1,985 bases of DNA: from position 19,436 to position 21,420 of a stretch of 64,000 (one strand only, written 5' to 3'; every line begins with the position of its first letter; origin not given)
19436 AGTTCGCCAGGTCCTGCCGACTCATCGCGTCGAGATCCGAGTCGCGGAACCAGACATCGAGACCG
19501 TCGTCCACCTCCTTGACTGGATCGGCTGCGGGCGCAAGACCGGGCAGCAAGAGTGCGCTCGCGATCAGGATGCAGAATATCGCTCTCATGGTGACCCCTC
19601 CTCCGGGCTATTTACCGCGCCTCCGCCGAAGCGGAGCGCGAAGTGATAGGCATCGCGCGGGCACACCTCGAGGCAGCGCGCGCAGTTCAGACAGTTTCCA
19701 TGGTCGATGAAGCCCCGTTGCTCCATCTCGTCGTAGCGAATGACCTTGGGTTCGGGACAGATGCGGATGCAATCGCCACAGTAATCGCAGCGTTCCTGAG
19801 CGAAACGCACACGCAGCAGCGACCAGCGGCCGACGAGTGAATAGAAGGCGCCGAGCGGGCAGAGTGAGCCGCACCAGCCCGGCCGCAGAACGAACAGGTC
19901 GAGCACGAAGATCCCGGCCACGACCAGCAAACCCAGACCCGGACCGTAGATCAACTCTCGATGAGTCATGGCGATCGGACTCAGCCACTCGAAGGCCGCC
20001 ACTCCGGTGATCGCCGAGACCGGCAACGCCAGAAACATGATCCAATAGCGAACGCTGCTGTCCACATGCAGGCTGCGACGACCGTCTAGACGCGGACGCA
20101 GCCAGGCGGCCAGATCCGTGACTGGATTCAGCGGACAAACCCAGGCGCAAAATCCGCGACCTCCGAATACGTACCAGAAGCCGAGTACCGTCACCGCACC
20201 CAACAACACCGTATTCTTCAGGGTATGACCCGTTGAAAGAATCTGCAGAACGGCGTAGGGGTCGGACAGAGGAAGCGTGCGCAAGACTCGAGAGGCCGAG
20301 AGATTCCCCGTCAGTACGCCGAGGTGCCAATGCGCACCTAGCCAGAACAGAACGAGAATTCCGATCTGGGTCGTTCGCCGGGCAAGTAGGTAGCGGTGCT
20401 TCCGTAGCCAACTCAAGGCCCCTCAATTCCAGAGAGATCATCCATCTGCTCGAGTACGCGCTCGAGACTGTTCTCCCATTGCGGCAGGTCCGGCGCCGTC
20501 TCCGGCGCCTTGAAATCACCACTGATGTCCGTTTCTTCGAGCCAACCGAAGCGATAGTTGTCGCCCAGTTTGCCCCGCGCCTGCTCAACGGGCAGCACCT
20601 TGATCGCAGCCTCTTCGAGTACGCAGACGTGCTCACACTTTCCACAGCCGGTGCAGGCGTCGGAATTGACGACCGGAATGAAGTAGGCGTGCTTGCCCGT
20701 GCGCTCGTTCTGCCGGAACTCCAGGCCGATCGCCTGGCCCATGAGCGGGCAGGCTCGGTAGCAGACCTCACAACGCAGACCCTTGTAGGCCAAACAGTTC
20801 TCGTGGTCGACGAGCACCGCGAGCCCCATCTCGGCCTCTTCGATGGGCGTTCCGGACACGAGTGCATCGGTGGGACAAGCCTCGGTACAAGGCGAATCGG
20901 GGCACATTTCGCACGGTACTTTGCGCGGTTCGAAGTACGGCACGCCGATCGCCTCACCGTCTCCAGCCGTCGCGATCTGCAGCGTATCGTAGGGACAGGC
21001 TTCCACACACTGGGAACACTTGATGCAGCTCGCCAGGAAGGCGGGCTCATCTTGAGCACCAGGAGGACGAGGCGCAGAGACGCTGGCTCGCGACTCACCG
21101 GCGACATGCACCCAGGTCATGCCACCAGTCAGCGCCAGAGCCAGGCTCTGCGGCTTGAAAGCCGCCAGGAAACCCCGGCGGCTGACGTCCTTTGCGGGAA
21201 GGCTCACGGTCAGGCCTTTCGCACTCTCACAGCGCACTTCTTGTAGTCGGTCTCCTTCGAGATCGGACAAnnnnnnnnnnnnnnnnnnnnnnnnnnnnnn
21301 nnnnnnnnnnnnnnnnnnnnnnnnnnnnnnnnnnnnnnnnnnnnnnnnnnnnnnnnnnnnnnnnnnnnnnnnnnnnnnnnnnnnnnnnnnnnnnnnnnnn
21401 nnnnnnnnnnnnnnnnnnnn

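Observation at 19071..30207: Eleven-gene co-directional nirS-cytochromes-nrfCD-napL-napDAGHB superoperon with overlapping gene junctions and no napC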

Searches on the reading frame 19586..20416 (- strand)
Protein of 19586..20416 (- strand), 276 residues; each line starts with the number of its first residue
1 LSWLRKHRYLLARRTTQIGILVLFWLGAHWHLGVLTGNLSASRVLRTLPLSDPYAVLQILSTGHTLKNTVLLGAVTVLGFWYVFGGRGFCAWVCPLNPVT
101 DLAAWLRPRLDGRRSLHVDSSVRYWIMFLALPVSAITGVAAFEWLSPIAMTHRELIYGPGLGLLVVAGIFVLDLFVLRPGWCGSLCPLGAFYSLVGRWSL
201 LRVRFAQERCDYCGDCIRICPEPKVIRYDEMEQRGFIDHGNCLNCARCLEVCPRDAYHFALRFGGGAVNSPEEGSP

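Call 3: search_protein_families(library=pfam, proteins=[window:19586-20416:-])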
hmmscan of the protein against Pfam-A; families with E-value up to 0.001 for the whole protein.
window:19586-20416:- (276 aa): 11 families
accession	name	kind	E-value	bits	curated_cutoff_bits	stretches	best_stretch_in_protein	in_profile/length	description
PF12801.12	Fer4_5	-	3.9e-16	59.2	22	2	70-110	5-44/48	4Fe-4S binding domain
PF00037.32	Fer4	-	6.5e-09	35.7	21.1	1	237-257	3-23/24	4Fe-4S binding domain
PF12838.12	Fer4_7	-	2.5e-08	34.7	27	1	209-256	1-52/52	4Fe-4S dicluster domain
PF12837.12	Fer4_6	-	1.4e-07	31.5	25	0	237-257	4-24/24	4Fe-4S binding domain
PF13237.11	Fer4_10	-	8.6e-07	29.2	25.5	1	203-253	2-53/53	4Fe-4S dicluster domain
PF13187.11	Fer4_9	-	5.1e-06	26.9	27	1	209-256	1-51/52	4Fe-4S dicluster domain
PF13484.11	Fer4_16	-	7e-06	27.2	30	0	241-257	1-17/66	4Fe-4S double cluster binding domain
PF25160.1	LdpA_Fe-S-bd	-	1.6e-05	25.1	27.6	0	182-224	9-42/49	LdpA Fe-S cluster-binding domain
PF14697.11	Fer4_21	-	2.3e-05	24.9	35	1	206-255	4-55/59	4Fe-4S dicluster domain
PF12797.12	Fer4_2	-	4e-05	23.8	24.5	0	236-253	4-21/22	4Fe-4S binding domain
PF12798.12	Fer4_3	-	0.00028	21.9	27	0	242-256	1-15/15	4Fe-4S binding domain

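Call 4: search_protein_families(library=ncbifam, proteins=[window:19586-20416:-])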
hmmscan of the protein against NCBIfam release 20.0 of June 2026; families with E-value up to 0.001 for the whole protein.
window:19586-20416:- (276 aa): 37 families (the best 25 are shown)
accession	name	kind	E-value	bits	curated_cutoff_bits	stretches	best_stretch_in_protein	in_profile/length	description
NF007013.0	PRK09477.1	equivalog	1.4e-102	342.6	234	1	2-263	17-280/286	quinol dehydrogenase ferredoxin subunit NapH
TIGR02163.1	napH_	subfamily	2.5e-90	302.4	213.05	1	9-259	1-253/255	NapH/MauN family ferredoxin-type protein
NF042909.1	FMH_DH_FwdF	exception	5.6e-11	42.1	375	2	177-257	228-311/336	tungsten-dependent formylmethanofuran dehydrogenase subunit FwdF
NF043039.1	HgcAB_like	equivalog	6.7e-10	39.1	285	1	129-256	227-348/350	HgcAB-like fusion protein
TIGR02179.1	PorD_KorD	subfamily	1.6e-08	34.5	60.05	1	193-257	10-72/78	2-oxoacid:acceptor oxidoreductase, delta subunit, pyruvate/2-ketoisovalerate family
NF006221.0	PRK08348.1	subfamily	3.7e-08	33.1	124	1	203-260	39-95/136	NADH-plastoquinone oxidoreductase subunit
NF040684.1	PorD_Arch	equivalog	4.2e-08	33.2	120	1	195-258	19-80/85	pyruvate synthase subunit PorD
NF045874.1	Vhu_polyferre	exception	7.4e-08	31.5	600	1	182-256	38-103/381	F420-non-reducing hydrogenase associated-polyferredoxin VhuB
NF040864.1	HgcB_ferredoxin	equivalog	7.5e-08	32.1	99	1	203-258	9-62/93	mercury methylation ferredoxin HgcB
TIGR02700.1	flavo_MJ0208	hypoth_equivalog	9.4e-08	31.6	251.35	1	206-258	146-195/234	dihydromethanopterin reductase (acceptor)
NF043069.1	T4HPD_activ_SAM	equivalog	1.4e-07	31.2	425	1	203-258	46-98/299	trans-4-hydroxy-L-proline dehydratase activase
TIGR02494.1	PFLE_PFLC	subfamily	6.6e-07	28.9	174.35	1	202-258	42-98/293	glycyl-radical enzyme activating protein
NF038196.1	ferrodoxin_EFR1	subfamily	1e-06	29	75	1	206-259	182-231/242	EFR1 family ferrodoxin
TIGR00402.1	napF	equivalog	1.1e-06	28.6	102.2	1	208-258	35-85/149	ferredoxin-type protein NapF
NF007203.0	PRK09624.1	equivalog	1.4e-06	28.5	171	1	194-258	37-99/105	pyuvate ferredoxin oxidoreductase subunit delta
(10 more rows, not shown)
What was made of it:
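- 19586..20416 (-): napH, the membrane-bound quinol dehydrogenase ferredoxin subunit. NCBIfam NF007013 342.6 bits against a cut-off of 234 (call 4).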

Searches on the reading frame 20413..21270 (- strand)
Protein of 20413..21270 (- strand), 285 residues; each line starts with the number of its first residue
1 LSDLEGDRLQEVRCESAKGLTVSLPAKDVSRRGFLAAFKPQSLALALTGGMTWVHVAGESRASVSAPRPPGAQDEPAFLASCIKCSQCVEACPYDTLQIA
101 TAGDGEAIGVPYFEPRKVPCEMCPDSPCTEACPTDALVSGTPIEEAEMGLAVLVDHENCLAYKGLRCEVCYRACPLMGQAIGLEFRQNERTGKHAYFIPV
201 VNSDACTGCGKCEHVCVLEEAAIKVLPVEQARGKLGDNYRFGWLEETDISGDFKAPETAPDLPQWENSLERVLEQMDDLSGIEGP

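Call 3: search_protein_families(library=pfam, proteins=[window:20413-21270:-])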
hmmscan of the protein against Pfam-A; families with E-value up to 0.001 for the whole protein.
window:20413-21270:- (285 aa): 13 families
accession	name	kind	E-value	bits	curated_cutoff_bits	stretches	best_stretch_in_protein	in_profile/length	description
PF12838.12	Fer4_7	-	6.8e-15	55.7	27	2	166-216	4-48/52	4Fe-4S dicluster domain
PF00037.32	Fer4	-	9.3e-11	41.5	21.1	2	81-97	7-23/24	4Fe-4S binding domain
PF12837.12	Fer4_6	-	1.5e-10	40.9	25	2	198-216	1-19/24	4Fe-4S binding domain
PF13237.11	Fer4_10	-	4.2e-10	39.8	25.5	1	155-216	5-52/53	4Fe-4S dicluster domain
PF14697.11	Fer4_21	-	8.1e-09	35.9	35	1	154-220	3-55/59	4Fe-4S dicluster domain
PF13187.11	Fer4_9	-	1.3e-07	32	27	0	77-95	34-50/52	4Fe-4S dicluster domain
PF12797.12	Fer4_2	-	1.4e-06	28.3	24.5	1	198-216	2-20/22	4Fe-4S binding domain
PF12800.12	Fer4_4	-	3e-05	24.4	24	0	81-95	3-17/17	4Fe-4S binding domain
PF13484.11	Fer4_16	-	3.7e-05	24.9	30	0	82-98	2-18/66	4Fe-4S double cluster binding domain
PF13183.11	Fer4_8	-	0.00013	22.9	27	1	166-216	7-64/68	4Fe-4S dicluster domain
PF12798.12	Fer4_3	-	0.00048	21.2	27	0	82-95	1-14/15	4Fe-4S binding domain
PF25160.1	LdpA_Fe-S-bd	-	0.00057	20.1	27.6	0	170-219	9-41/49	LdpA Fe-S cluster-binding domain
PF13534.11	Fer4_17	-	0.0009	20.2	22.2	0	73-95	37-59/61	4Fe-4S dicluster domain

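Call 4: search_protein_families(library=ncbifam, proteins=[window:20413-21270:-])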
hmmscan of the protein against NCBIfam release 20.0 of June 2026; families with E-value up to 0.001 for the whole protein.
window:20413-21270:- (285 aa): 32 families (the best 25 are shown)
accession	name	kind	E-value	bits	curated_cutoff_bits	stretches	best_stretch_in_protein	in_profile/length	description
NF007012.0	PRK09476.1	equivalog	1e-96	323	269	1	27-250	7-230/254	ferredoxin-type protein NapG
TIGR00397.1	mauM_napG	subfamily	2.7e-64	216.6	178.85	1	44-238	16-209/213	MauM/NapG family ferredoxin-type protein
TIGR00402.1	napF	equivalog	1.1e-15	57.8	102.2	1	66-218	21-145/149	ferredoxin-type protein NapF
TIGR01971.1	NuoI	subfamily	8.1e-10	38.3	113.05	2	80-148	42-109/121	NADH-quinone oxidoreductase, chain I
NF007382.0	PRK09898.1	equivalog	3.6e-08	33.2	213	0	120-184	123-176/208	ferredoxin-like protein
NF042909.1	FMH_DH_FwdF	exception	5.2e-08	32.4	375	1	81-224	100-245/336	tungsten-dependent formylmethanofuran dehydrogenase subunit FwdF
TIGR03048.1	PS_I_psaC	equivalog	8.2e-07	29.2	130.65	1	80-137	8-62/80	photosystem I iron-sulfur center protein PsaC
NF009053.0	PRK12387.1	subfamily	1.4e-06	28.2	204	0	80-141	38-94/180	formate hydrogenlyase complex iron-sulfur subunit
NF045874.1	Vhu_polyferre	exception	2.1e-06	26.8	600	1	80-217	87-209/381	F420-non-reducing hydrogenase associated-polyferredoxin VhuB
TIGR02951.1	DMSO_dmsB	equivalog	2.5e-06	27.6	214.1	1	117-177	61-110/161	DMSO/selenate family reductase complex B subunit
NF004540.0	PRK05888.2-1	equivalog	1.5e-05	24.6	215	0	81-148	45-114/139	NADH-quinone oxidoreductase subunit NuoI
NF004545.0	PRK05888.3-1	equivalog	3.2e-05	23.6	229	1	165-234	69-135/154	NADH-quinone oxidoreductase subunit NuoI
NF005504.0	PRK07118.1-3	equivalog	3.3e-05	23.4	437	1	73-138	212-266/293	Fe-S cluster domain-containing protein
NF006076.0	PRK08222.1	equivalog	3.4e-05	23.7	270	0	71-141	28-94/181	hydrogenase 4 subunit H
NF004537.0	PRK05888.1-3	equivalog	3.6e-05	23.4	163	0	80-99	113-132/204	NADH-quinone oxidoreductase subunit NuoI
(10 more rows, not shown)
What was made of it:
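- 20413..21207 (-): napG, a periplasmic ferredoxin-type subunit with a Tat signal (SRRGFL). NCBIfam NF007012 323 bits against a cut-off of 269 (call 4).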
